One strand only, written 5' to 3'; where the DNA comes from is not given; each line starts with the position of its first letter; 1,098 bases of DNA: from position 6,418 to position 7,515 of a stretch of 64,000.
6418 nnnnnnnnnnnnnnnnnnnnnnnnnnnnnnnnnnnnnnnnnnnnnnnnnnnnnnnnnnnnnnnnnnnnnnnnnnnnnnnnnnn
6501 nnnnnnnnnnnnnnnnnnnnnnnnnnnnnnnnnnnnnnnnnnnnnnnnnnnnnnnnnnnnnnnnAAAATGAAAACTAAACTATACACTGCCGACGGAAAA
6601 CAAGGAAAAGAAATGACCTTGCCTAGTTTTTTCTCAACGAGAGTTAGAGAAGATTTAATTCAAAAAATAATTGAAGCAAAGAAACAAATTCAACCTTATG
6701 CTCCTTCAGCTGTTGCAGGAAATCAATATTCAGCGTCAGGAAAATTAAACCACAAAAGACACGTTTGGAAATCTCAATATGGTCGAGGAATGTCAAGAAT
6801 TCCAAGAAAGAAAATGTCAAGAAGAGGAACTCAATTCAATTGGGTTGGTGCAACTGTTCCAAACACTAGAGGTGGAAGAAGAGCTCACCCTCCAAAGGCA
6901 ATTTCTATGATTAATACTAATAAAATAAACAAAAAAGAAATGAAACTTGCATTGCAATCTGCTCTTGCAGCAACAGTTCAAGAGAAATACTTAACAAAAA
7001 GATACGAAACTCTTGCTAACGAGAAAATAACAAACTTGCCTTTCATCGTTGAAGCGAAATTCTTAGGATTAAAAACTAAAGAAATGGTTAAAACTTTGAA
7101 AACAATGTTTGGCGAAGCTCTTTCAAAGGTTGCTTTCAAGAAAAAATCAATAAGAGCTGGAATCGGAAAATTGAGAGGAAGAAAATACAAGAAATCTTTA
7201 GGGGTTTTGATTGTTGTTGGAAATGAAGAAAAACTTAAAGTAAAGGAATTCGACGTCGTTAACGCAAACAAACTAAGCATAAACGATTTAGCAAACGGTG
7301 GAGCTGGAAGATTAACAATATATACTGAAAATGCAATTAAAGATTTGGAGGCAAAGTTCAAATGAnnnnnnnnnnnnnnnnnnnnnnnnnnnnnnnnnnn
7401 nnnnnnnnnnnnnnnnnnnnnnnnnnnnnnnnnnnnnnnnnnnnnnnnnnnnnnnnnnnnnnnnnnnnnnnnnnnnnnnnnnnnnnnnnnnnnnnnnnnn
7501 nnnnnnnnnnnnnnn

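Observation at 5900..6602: Duplication scars at the L3/L4 junction, including an in-frame L4-start/L3-end chimeric mini-ORF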

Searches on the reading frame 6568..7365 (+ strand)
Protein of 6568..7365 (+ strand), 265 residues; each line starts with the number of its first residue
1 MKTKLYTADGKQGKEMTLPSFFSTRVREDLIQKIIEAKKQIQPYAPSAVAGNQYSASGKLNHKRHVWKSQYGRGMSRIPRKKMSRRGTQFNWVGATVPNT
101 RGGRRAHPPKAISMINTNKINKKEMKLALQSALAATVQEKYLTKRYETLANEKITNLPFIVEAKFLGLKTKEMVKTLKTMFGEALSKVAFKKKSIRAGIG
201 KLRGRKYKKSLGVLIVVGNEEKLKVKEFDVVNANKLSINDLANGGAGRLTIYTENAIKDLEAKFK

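Call 8: search_protein_families(library=pfam, proteins=[window:6568-7362:+], max_evalue=0.1)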
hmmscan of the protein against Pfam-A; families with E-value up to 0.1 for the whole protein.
window:6568-7362:+ (265 aa): 2 families
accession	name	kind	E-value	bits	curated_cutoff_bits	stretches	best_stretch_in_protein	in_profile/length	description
PF00573.27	Ribosomal_L4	-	1.1e-24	87.5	25.8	1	17-262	2-189/190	Ribosomal protein L4/L1 family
PF14606.12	Lipase_GDSL_3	-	0.012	16.3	27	1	104-175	88-157/178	GDSL-like Lipase/Acylhydrolase family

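Call 10: find_related_loci(query=window:6568-7362:+, collection=genome_contigs, flank=6000)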
Query window:6568-7362:+ (265 aa) in genome_contigs; peptide patterns used: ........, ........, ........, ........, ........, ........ (x = any residue, [..] = any of these).
206 stretches matched a pattern; 4 encode a relative of the query (tblastn E <= 1e-3); 4 distinct loci.
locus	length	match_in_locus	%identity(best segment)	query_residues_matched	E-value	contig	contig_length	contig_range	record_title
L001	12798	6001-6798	58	2-265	4e-100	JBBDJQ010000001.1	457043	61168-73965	MAG: Candidatus Pacearchaeota archaeon isolate LejiaA_33_38 Lejia_A_12_length_457043_cov_24, whole genome shotgun sequen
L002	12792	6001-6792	60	1-265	2e-99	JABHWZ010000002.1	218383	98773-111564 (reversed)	MAG: archaeon isolate SI047_bin24 k141_141670, whole genome shotgun sequence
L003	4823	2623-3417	60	1-265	2e-98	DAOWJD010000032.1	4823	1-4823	MAG TPA_asm: Nanoarchaeota archaeon isolate CSMAG_2060 CSMAG_2060_k141_2683149_length_4823_cov_26.9603, whole genome sho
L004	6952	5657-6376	27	4-260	3e-14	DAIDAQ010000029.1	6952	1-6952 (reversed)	MAG TPA_asm: Candidatus Micrarchaeaceae archaeon isolate clean1843 k141_265102, whole genome shotgun sequence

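Call 19: find_encoding_contigs(protein=window:6568-7365:+, flank=4000, max_places=10)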
Protein window:6568-7365:+ (265 aa): no gene with exactly this product is on record in the collection.

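Call 22: find_related_loci(query=A1, collection=metagenome_contigs, flank=5000)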
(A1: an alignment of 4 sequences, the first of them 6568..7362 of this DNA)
Query A1 (265 aa) in metagenome_contigs; peptide patterns used: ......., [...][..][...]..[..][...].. (x = any residue, [..] = any of these).
600 stretches matched a pattern (row limit reached: there are more); 80 encode a relative of the query (tblastn E <= 1e-3); 80 distinct loci.
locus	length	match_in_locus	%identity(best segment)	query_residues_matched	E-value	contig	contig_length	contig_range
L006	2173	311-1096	63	1-264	2e-112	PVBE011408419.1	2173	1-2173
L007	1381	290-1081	61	2-265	4e-115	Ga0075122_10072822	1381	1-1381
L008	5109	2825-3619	60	1-265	1e-106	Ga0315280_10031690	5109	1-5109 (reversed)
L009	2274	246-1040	59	1-265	3e-111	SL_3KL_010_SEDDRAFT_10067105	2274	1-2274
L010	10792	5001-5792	61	1-265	4e-105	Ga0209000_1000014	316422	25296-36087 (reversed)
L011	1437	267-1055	62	1-263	2e-112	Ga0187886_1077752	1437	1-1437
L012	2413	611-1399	62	1-265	5e-107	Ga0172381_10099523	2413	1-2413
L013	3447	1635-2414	61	1-260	3e-104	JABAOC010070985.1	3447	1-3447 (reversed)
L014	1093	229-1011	58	1-261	3e-111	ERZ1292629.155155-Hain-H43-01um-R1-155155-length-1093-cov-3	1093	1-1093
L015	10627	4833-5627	55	1-265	1e-101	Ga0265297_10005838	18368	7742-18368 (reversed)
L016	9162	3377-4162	59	3-265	3e-101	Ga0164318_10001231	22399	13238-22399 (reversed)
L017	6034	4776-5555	59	1-260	4e-100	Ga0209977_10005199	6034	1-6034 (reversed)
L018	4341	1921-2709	55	2-264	6e-100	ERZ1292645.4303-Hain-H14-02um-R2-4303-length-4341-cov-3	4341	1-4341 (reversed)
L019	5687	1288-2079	57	1-265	7e-99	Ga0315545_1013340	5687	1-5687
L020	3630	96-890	56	1-265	1e-99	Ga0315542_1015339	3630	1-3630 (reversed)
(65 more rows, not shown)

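Call 29: find_homologous_proteins(query=window:6568-7362:+, max_evalue=1e-60)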
Query window:6568-7362:+ (265 aa): 2206 proteins with E <= 1e-60 among 6560 candidates; the best 120 are listed.
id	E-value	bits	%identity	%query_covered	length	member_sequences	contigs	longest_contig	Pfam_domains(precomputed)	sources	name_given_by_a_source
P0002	2.1e-163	560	99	100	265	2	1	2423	PF00573.28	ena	-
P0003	4.4e-134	464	79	100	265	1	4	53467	PF00573.28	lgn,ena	-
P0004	1.3e-129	449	76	100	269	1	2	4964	PF00573.28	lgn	-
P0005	1.8e-125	436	75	99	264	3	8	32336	PF00573.28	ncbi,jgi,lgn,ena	-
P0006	1.5e-116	406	71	100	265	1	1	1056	PF00573.28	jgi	-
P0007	5.2e-116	405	71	100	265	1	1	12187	PF00573.28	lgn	-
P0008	9.0e-115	401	72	100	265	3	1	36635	PF00573.28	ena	-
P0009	2.7e-113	396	70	98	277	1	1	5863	PF00573.28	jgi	jgi:large subunit ribosomal protein L4e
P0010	4.8e-113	395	70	100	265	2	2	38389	PF00573.28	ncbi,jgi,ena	-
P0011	1.1e-111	390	68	100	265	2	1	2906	PF00573.28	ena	-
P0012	1.5e-111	390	68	100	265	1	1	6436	PF00573.28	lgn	-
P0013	5.8e-111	388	70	100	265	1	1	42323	PF00573.28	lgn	-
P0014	1.7e-110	387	67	100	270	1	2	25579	PF00573.28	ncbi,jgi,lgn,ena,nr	ncbi:50S ribosomal protein L4 [Candidatus Pacearchaeota archaeon ex4484_71]|nr:MAG: 50S ribosomal pr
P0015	1.8e-110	387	67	100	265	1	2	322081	PF00573.28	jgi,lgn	jgi:large subunit ribosomal protein L4e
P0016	1.9e-110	386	67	100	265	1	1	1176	PF00573.28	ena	-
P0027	2.6e-108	379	65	100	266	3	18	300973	PF00573.28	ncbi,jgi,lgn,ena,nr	ncbi:50S ribosomal protein L4 [Candidatus Pacearchaeota archaeon]|nr:50S ribosomal protein L4 [Candi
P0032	6.3e-108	378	68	100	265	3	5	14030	PF00573.28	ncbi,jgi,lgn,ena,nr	ncbi:MAG TPA: 50S ribosomal protein L4 [Candidatus Nanoarchaeia archaeon]|nr:50S ribosomal protein L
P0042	3.1e-106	373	67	98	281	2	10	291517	PF00573.28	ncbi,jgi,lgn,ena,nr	ncbi:50S ribosomal protein L4 [archaeon]|jgi:large subunit ribosomal protein L4e|nr:50S ribosomal pr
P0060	1.8e-104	367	66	100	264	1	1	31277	PF00573.28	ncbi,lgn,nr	ncbi:MAG: 50S ribosomal protein L4 [Nanoarchaeota archaeon]|nr:50S ribosomal protein L4 [Nanoarchaeo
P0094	2.5e-101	357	62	98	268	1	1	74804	PF00573.28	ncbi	ncbi:MAG: 50S ribosomal protein L4 [archaeon]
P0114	1.7e-100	354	65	100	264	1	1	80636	PF00573.28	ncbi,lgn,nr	ncbi:MAG: 50S ribosomal protein L4 [Nanoarchaeota archaeon]|nr:50S ribosomal protein L4 [Nanoarchaeo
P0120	2.9e-100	353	62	100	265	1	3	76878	PF00573.28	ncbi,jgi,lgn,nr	ncbi:MAG: 50S ribosomal protein L4 [Nanoarchaeota archaeon]|jgi:large subunit ribosomal protein L4e|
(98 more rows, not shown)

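Call 30: find_encoding_contigs(protein=P0003, flank=4500, max_places=4)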
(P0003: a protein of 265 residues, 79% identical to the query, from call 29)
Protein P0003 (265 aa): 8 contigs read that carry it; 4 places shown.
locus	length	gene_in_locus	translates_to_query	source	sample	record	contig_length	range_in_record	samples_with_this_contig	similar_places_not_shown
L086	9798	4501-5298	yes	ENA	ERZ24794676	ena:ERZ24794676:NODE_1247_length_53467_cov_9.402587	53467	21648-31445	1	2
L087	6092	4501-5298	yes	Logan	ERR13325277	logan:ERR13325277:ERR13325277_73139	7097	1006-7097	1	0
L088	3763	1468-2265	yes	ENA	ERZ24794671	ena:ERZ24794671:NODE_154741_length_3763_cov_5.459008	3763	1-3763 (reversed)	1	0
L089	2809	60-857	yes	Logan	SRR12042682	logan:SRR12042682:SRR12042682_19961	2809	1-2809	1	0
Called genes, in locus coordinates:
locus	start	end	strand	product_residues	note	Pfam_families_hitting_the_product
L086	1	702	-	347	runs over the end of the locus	PF01594:AI-2E_transport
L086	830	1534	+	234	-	-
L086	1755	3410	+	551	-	-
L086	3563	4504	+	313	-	PF00297:Ribosomal_L3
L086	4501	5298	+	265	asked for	PF00573:Ribosomal_L4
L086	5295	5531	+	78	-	PF00276:Ribosomal_L23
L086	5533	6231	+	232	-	PF03947:Ribosomal_L2_C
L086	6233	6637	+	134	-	PF00203:Ribosomal_S19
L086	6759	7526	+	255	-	PF00237:Ribosomal_L22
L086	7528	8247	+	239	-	PF07650:KH_2, PF00189:Ribosomal_S3_C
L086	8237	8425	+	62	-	PF00831:Ribosomal_L29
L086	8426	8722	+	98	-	PF01253:SUI1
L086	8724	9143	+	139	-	PF00366:Ribosomal_S17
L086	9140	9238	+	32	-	-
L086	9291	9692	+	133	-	PF00238:Ribosomal_L14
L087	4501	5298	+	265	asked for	PF00573:Ribosomal_L4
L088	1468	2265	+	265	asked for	PF00573:Ribosomal_L4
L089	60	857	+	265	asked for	PF00573:Ribosomal_L4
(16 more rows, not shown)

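Call 31: find_encoding_contigs(protein=P0004, flank=4500, max_places=3)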
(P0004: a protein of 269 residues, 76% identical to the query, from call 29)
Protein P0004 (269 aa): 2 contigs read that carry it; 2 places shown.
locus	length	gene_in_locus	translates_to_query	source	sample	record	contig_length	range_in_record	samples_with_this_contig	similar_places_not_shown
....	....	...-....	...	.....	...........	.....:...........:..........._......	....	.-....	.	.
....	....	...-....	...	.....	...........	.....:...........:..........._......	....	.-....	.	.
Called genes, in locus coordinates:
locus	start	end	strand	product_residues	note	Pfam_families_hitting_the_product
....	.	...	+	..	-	?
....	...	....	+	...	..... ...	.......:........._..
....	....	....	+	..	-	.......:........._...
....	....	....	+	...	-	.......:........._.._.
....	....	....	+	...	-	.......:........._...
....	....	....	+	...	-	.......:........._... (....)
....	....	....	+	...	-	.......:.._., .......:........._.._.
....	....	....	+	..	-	-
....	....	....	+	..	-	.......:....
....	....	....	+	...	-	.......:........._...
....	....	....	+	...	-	?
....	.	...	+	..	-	?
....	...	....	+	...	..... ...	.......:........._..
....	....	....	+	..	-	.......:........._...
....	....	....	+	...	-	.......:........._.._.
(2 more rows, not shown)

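Call 32: find_encoding_contigs(protein=P0005, flank=4500, max_places=4)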
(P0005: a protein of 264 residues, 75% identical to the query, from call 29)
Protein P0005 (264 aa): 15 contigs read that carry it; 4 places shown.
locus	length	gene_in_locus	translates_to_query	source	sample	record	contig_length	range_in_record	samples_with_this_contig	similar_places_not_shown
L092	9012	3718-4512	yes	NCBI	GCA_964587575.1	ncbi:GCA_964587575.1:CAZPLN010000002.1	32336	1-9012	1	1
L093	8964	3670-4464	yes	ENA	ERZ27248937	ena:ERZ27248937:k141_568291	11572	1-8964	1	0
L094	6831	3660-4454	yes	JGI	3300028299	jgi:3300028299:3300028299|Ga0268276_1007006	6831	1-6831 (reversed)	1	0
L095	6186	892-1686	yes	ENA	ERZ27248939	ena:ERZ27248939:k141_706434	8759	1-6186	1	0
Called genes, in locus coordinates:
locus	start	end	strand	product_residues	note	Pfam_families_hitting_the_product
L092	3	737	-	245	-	?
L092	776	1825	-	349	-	PF01594:AI-2E_transport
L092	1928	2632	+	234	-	-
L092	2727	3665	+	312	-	PF00297:Ribosomal_L3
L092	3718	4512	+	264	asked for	PF00573:Ribosomal_L4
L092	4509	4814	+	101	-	-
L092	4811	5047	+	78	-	PF00276:Ribosomal_L23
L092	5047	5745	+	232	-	PF03947:Ribosomal_L2_C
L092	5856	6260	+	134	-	PF00203:Ribosomal_S19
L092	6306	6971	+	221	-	PF00237:Ribosomal_L22 (weak)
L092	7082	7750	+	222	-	PF07650:KH_2, PF00189:Ribosomal_S3_C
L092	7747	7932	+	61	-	-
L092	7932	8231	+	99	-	PF01253:SUI1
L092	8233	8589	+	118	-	PF00366:Ribosomal_S17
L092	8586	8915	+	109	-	-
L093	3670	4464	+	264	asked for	PF00573:Ribosomal_L4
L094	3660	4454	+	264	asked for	PF00573:Ribosomal_L4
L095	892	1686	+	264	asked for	PF00573:Ribosomal_L4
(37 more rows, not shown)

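Call 55: search_protein_families(library=pfam, proteins=[L001:6798-7448:+], max_evalue=0.001)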
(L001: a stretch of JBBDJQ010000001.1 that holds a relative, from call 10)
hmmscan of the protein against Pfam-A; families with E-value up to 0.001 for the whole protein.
L001:6798-7448:+ (217 aa): 2 families
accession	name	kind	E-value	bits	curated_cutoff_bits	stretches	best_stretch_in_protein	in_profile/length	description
PF00929.31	RNase_T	-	9.8e-10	39.6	24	1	6-189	1-164/164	Exonuclease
PF16473.11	Rv2179c-like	-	3.9e-08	33.6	27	1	6-191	3-175/177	3'-5' exoribonuclease Rv2179c-like domain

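Call 66: find_encoding_contigs(protein=P0008, flank=4500, max_places=2)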
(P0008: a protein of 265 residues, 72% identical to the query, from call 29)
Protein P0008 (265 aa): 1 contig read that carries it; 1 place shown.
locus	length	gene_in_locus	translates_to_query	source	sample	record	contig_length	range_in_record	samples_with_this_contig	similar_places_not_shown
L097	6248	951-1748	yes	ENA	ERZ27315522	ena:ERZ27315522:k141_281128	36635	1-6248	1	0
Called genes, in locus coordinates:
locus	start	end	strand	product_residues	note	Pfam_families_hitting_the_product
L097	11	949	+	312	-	PF00297:Ribosomal_L3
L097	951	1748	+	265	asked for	PF00573:Ribosomal_L4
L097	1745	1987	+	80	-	PF00276:Ribosomal_L23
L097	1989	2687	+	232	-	PF03947:Ribosomal_L2_C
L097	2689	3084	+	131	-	PF00203:Ribosomal_S19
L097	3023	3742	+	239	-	-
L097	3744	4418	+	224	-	PF07650:KH_2, PF00189:Ribosomal_S3_C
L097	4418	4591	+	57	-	PF00831:Ribosomal_L29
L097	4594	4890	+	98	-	PF01253:SUI1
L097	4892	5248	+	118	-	PF00366:Ribosomal_S17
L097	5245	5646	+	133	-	PF00238:Ribosomal_L14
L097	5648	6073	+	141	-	PF16906:Ribosomal_L26, PF00467:KOW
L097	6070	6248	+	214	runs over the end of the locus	PF08071:RS4NT, PF00900:Ribosomal_S4e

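Call 67: find_encoding_contigs(protein=P0010, flank=4500, max_places=2)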
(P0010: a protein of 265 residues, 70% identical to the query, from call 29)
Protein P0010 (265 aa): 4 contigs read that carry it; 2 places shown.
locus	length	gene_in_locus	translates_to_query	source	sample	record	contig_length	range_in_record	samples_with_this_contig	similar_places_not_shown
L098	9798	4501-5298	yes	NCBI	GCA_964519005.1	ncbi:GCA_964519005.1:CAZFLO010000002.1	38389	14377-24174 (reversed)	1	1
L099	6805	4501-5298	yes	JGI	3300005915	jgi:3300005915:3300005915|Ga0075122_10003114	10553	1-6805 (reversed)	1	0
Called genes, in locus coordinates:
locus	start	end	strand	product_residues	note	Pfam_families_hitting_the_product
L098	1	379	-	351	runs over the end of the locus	PF01594:AI-2E_transport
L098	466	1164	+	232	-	-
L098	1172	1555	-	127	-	-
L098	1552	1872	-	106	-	-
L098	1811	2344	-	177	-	PF13328:HD_4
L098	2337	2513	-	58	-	-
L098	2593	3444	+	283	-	PF04014:MazE_antitoxin (weak)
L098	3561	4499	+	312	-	PF00297:Ribosomal_L3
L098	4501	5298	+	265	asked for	PF00573:Ribosomal_L4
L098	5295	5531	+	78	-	PF00276:Ribosomal_L23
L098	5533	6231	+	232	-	PF03947:Ribosomal_L2_C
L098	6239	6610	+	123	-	PF00203:Ribosomal_S19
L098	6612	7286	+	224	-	PF00237:Ribosomal_L22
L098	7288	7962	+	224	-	PF07650:KH_2, PF00189:Ribosomal_S3_C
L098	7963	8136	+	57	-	PF00831:Ribosomal_L29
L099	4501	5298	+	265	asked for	PF00573:Ribosomal_L4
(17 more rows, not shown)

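Call 68: find_encoding_contigs(protein=P0007, flank=4500, max_places=2)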
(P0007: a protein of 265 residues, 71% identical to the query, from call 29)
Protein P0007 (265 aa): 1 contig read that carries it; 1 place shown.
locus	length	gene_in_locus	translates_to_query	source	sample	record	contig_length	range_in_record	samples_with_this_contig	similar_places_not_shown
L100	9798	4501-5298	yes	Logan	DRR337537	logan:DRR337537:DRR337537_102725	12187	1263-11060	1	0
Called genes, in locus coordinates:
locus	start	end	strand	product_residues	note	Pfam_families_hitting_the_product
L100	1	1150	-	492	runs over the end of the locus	PF02885:Glycos_trans_3N, PF00591:Glycos_transf_3, PF07831:PYNP_C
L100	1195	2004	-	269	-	PF01594:AI-2E_transport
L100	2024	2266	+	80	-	-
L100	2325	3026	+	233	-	-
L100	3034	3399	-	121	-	-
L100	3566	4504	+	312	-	PF00297:Ribosomal_L3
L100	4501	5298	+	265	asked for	PF00573:Ribosomal_L4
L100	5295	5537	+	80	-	PF00276:Ribosomal_L23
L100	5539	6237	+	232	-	PF03947:Ribosomal_L2_C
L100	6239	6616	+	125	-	PF00203:Ribosomal_S19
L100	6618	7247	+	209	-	PF00237:Ribosomal_L22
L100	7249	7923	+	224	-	PF07650:KH_2, PF00189:Ribosomal_S3_C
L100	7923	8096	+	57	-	PF00831:Ribosomal_L29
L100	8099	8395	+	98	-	PF01253:SUI1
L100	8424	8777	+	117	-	PF00366:Ribosomal_S17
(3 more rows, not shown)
